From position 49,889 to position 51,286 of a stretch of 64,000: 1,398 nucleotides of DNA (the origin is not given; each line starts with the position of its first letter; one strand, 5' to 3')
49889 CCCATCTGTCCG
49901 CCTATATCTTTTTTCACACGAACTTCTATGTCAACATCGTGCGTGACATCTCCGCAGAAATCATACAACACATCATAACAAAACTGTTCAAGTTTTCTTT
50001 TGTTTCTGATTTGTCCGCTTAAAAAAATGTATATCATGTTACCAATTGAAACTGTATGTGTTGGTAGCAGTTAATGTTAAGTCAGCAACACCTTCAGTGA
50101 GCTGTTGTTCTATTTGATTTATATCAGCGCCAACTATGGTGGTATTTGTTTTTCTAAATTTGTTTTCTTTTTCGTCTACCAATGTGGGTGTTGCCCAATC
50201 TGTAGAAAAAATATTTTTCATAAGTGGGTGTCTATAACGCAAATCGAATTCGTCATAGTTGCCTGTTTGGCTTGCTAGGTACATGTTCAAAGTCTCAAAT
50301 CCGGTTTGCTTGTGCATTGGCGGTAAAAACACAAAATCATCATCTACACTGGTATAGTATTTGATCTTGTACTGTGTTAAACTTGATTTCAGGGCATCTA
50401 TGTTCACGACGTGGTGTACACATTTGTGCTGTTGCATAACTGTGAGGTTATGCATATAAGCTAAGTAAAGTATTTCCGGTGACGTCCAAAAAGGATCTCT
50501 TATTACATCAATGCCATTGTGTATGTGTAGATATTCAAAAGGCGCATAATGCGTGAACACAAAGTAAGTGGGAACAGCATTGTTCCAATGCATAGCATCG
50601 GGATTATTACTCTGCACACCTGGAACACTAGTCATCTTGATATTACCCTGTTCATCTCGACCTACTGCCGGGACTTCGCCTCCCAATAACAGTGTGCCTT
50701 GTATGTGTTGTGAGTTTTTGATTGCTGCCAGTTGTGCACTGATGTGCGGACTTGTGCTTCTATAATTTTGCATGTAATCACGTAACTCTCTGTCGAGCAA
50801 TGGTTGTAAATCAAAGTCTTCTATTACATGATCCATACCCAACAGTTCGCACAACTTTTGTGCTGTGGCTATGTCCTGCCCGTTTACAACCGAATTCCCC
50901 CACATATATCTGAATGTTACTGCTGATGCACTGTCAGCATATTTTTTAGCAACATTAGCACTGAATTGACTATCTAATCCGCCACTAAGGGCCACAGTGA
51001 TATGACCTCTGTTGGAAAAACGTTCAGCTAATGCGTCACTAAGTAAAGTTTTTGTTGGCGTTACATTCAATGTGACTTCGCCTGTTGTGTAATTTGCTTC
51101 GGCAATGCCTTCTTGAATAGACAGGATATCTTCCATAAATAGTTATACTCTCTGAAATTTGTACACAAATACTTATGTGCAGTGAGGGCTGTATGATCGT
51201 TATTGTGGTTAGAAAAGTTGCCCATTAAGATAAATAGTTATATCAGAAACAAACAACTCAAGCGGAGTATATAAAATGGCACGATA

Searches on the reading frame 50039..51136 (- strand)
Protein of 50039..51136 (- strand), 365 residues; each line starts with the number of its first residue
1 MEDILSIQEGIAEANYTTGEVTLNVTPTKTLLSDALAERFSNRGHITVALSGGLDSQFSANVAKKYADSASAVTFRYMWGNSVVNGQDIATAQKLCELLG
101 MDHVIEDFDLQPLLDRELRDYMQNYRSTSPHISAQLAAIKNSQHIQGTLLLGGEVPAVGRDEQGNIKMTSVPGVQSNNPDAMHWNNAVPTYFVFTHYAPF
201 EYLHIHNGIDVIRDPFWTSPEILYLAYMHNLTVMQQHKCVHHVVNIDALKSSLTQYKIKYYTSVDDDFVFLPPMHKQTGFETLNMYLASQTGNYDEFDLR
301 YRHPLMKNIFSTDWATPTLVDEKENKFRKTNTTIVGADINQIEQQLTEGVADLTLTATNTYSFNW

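Call 77: search_protein_families(library=pfam, proteins=[window:50039-51136:-], max_evalue=0.001)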
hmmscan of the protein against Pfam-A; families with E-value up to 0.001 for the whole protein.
window:50039-51136:- (365 aa): 3 families
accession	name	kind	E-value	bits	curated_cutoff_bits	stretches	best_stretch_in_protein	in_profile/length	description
PF00733.27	Asn_synthase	-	2.9e-07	30.9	21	1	30-154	4-126/354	Asparagine synthase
PF02540.23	NAD_synthase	-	0.00029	20.5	21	1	45-112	20-83/242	NAD synthase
PF06508.19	QueC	-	0.00033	20.6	22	1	48-112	4-65/210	Queuosine biosynthesis protein QueC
